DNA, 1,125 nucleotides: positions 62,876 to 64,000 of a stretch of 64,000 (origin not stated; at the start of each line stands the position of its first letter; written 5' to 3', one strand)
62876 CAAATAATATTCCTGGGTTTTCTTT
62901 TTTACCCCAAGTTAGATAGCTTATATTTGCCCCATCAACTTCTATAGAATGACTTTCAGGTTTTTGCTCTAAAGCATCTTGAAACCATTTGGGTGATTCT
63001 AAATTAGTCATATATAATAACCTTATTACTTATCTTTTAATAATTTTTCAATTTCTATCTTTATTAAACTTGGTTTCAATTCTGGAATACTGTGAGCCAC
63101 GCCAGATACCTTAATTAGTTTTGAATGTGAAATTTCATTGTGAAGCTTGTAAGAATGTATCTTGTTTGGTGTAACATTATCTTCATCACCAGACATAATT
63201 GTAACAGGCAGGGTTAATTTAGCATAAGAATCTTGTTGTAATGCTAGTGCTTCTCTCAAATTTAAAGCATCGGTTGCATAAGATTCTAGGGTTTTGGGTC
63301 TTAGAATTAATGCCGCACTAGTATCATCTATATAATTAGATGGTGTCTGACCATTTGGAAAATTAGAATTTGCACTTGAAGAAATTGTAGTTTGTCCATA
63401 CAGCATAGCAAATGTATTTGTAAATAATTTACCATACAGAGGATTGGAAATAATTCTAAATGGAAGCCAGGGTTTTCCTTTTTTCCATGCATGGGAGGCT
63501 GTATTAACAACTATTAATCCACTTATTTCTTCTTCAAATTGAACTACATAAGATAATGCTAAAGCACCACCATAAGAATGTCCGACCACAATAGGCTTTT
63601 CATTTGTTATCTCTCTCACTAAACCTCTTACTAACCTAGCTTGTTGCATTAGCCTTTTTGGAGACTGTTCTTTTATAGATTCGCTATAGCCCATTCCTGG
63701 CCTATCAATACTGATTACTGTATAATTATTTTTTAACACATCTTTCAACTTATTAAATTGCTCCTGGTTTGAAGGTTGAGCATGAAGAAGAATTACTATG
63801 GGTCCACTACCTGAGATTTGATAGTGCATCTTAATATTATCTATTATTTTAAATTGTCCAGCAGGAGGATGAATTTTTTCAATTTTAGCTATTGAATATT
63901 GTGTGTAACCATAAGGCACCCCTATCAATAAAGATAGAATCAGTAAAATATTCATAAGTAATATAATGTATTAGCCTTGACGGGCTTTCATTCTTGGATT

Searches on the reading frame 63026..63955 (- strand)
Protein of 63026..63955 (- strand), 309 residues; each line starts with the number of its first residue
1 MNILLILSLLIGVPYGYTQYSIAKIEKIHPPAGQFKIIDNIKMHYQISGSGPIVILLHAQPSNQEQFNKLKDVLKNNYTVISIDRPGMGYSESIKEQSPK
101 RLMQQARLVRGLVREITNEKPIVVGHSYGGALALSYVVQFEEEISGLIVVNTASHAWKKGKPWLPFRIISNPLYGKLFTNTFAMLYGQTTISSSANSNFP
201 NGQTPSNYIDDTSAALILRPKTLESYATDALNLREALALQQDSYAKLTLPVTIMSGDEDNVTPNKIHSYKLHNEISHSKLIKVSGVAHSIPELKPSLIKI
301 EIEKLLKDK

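Call 79: find_encoding_contigs(protein=window:63026-63955:-, flank=10000, max_places=1)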
Protein window:63026-63955:- (309 aa): 14 contigs read that carry it; 1 place shown.
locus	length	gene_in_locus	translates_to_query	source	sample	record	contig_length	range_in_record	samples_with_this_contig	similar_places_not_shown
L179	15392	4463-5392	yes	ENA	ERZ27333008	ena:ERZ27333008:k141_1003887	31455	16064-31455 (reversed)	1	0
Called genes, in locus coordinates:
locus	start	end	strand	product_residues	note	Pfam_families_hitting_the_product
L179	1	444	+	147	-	?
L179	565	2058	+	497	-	PF01507:PAPS_reduct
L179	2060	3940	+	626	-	PF00009:GTP_EFTU, PF03193:RsgA_GTPase (faint), PF01926:MMR_HSR1 (faint), PF22594:GTP-eEF1A_C, PF01583:APS_kinase, PF08433:KTI12 (faint), PF13671:AAA_33 (weak)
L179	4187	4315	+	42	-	-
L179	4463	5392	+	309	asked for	PF00561:Abhydrolase_1, PF12146:Hydrolase_4, PF12697:Abhydrolase_6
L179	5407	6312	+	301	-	PF12146:Hydrolase_4 (weak), PF00561:Abhydrolase_1, PF12697:Abhydrolase_6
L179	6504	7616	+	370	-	PF05222:AlaDh_PNT_N, PF01262:AlaDh_PNT_C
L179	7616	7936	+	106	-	PF12769:PNTB_4TM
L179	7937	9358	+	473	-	PF02233:PNTB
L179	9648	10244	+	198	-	PF08511:COQ9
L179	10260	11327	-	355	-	PF22660:RS_preATP-grasp-like, PF02222:ATP-grasp, PF02786:CPSase_L_D2, PF07478:Dala_Dala_lig_C (weak), PF17769:PurK_C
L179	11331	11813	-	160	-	PF00731:AIRC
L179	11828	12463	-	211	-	PF06242:TrcR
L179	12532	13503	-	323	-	PF08240:ADH_N, PF00107:ADH_zinc_N, PF13602:ADH_zinc_N_2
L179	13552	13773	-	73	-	PF01197:Ribosomal_L31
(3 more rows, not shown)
